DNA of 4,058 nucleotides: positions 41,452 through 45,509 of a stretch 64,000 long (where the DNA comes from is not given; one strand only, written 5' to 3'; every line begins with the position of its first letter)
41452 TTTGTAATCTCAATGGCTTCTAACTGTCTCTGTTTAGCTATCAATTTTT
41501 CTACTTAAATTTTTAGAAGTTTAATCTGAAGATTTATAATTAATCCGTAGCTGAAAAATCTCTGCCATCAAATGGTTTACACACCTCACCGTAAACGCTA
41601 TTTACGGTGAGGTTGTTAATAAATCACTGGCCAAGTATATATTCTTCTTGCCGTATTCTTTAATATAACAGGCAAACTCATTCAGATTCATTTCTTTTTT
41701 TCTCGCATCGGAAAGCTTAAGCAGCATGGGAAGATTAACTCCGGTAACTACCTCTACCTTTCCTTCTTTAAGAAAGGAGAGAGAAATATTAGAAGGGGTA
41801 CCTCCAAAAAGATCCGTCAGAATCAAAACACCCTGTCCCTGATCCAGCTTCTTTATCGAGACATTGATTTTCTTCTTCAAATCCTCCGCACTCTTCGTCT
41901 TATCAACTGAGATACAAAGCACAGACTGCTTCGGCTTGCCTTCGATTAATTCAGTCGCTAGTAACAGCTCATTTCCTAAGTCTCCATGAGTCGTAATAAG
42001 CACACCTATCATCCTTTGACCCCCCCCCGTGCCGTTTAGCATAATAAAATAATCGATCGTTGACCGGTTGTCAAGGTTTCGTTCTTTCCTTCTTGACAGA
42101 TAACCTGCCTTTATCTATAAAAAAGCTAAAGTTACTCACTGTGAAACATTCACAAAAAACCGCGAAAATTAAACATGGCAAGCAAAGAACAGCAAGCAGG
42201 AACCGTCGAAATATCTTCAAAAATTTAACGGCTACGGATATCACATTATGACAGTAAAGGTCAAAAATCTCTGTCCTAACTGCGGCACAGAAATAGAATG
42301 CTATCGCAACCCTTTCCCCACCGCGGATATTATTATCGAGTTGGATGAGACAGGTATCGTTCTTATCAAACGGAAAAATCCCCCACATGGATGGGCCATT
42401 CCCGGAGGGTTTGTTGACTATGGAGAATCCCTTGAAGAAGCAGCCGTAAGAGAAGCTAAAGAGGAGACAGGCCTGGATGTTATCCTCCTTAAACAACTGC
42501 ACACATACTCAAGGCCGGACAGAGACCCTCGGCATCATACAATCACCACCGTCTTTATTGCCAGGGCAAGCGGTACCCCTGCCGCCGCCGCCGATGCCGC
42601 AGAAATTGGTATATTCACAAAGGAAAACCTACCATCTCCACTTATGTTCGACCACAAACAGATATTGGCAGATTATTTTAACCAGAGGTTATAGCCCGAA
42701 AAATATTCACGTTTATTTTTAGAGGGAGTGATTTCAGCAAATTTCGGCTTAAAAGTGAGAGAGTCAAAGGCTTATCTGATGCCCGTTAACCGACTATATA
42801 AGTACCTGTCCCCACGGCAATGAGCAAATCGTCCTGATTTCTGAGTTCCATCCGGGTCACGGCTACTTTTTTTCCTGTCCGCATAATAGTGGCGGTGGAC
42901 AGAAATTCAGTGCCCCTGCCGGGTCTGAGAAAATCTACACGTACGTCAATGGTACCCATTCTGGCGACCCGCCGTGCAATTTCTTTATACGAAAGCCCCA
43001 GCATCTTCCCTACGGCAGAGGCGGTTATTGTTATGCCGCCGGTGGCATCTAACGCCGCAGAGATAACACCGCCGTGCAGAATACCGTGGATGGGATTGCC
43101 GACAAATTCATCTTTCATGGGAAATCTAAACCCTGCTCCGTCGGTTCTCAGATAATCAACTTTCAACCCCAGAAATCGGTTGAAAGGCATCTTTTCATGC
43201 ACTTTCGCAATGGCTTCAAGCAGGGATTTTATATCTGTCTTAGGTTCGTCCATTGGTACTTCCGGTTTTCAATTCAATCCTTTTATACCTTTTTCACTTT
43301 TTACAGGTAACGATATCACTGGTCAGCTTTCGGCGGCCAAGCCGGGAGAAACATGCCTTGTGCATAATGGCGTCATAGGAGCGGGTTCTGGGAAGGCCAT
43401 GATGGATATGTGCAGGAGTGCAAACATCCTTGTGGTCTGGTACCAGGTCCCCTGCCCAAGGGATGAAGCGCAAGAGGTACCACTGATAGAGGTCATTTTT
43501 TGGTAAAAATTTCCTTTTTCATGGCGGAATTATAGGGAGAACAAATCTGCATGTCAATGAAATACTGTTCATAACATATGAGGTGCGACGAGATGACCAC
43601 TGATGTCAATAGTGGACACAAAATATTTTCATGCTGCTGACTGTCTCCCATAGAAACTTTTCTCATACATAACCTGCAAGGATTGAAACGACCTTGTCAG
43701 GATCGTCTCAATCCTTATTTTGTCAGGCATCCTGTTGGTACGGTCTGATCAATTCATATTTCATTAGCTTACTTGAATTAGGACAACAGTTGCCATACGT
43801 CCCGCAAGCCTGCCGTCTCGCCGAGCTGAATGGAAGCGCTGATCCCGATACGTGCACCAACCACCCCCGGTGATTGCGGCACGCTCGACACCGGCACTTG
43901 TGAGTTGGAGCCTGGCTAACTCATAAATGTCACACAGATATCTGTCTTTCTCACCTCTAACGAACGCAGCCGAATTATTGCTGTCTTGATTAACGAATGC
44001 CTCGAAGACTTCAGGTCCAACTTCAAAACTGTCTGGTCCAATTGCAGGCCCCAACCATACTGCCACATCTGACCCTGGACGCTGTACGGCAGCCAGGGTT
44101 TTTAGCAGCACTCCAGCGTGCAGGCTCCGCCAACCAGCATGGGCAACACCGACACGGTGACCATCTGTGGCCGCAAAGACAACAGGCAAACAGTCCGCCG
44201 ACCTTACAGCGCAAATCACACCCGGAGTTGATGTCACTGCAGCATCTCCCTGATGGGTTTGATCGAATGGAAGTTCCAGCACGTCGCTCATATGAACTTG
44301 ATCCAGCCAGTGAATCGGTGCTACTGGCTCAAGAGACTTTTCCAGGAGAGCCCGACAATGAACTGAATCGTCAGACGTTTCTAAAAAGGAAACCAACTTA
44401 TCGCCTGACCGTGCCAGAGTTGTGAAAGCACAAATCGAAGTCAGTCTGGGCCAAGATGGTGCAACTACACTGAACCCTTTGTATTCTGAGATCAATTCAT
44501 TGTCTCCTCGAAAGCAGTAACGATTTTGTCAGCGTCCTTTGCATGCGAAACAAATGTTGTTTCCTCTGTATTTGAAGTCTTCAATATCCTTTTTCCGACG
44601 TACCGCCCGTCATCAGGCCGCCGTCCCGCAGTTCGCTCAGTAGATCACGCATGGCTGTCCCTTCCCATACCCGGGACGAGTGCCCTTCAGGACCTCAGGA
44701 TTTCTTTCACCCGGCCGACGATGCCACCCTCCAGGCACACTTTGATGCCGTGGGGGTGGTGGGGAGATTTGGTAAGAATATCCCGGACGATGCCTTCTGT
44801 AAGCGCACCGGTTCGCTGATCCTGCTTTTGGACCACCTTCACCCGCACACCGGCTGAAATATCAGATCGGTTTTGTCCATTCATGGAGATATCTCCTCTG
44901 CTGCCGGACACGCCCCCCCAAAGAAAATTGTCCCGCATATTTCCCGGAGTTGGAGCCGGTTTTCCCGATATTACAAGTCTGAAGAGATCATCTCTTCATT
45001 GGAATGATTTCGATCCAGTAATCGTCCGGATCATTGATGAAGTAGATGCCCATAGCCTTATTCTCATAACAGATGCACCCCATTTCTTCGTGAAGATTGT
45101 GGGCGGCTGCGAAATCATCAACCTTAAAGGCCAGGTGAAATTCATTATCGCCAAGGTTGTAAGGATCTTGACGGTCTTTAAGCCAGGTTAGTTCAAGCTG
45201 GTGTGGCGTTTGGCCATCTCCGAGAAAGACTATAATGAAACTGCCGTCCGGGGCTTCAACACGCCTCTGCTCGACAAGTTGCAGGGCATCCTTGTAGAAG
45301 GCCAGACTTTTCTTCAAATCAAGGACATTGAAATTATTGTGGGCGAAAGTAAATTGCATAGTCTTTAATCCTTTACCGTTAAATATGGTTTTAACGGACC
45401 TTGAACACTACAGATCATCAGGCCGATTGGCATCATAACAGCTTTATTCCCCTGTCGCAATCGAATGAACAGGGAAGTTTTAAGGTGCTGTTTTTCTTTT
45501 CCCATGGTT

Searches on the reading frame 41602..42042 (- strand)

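Call 12: search_protein_families(library=ncbifam, proteins=[window:41602-42042:-], max_evalue=0.01)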
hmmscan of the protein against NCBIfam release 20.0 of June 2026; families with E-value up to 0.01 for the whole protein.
window:41602-42042:- (146 aa): 3 families
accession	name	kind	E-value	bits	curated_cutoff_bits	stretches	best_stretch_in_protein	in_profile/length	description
NF040761.1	AgaF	equivalog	6.4e-23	81.5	130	1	11-136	1-125/144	PTS galactosamine/N-acetylgalactosamine transporter subunit IIA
TIGR00824.1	EIIA-man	subfamily_domain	2.1e-19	69.8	98.35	1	11-120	1-109/116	mannose/fructose/sorbose PTS transporter subunit IIA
NF011670.1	PRK15088.1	equivalog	5.1e-19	68.4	400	1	12-135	3-126/323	PTS mannose transporter subunit IIAB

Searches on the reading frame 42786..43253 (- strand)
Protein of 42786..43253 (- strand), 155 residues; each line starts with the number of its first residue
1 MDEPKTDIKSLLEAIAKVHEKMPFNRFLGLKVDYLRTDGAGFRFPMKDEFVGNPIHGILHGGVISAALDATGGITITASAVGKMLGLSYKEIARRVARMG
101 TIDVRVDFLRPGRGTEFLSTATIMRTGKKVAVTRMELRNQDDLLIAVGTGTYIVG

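Call 63: search_protein_families(library=pfam, proteins=[window:42786-43253:-], max_evalue=0.001)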
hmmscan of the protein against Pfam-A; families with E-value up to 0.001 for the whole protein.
window:42786-43253:- (155 aa): 2 families
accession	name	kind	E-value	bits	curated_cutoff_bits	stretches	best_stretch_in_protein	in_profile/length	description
PF03061.28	4HBT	-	2.2e-12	47.5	20.6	1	56-145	1-78/79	Thioesterase superfamily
PF13622.12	4HBT_3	-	7e-08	33.1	24.3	1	82-152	14-82/83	Acyl-CoA thioesterase N-terminal domain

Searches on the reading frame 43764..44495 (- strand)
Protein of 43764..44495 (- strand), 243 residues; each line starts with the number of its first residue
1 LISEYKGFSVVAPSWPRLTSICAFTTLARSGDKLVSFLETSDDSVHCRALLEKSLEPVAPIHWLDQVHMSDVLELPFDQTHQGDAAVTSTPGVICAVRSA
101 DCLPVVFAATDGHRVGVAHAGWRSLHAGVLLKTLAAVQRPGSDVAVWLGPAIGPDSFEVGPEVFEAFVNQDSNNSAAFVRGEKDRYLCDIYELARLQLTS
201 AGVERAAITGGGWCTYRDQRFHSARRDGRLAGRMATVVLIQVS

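Call 63: search_protein_families(library=pfam, proteins=[window:43764-44495:-], max_evalue=0.001)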
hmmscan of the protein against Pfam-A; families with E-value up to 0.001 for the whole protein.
window:43764-44495:- (243 aa): 1 family
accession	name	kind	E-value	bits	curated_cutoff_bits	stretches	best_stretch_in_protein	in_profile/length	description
PF02578.20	Cu-oxidase_4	-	3.4e-53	180.9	22.9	1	48-238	32-237/238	Multi-copper polyphenol oxidoreductase laccase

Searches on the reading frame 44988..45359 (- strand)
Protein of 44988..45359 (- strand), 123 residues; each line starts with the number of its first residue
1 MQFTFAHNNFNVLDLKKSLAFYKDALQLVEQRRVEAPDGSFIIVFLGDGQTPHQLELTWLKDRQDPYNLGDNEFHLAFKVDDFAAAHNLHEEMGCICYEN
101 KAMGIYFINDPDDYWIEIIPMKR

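Call 63: search_protein_families(library=pfam, proteins=[window:44988-45359:-], max_evalue=0.001)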
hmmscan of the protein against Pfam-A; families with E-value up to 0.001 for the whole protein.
window:44988-45359:- (123 aa): 3 families
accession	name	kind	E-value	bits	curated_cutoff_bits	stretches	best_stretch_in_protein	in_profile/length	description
PF00903.31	Glyoxalase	-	5.3e-10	40.2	20.6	1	5-118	2-121/121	Glyoxalase/Bleomycin resistance protein/Dioxygenase superfamily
PF13669.12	Glyoxalase_4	-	1.2e-06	29.2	27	1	9-99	4-95/109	Glyoxalase/Bleomycin resistance protein/Dioxygenase superfamily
PF12681.13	Glyoxalase_2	-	3.7e-05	24.1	30.1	1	12-118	8-113/118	Glyoxalase-like domain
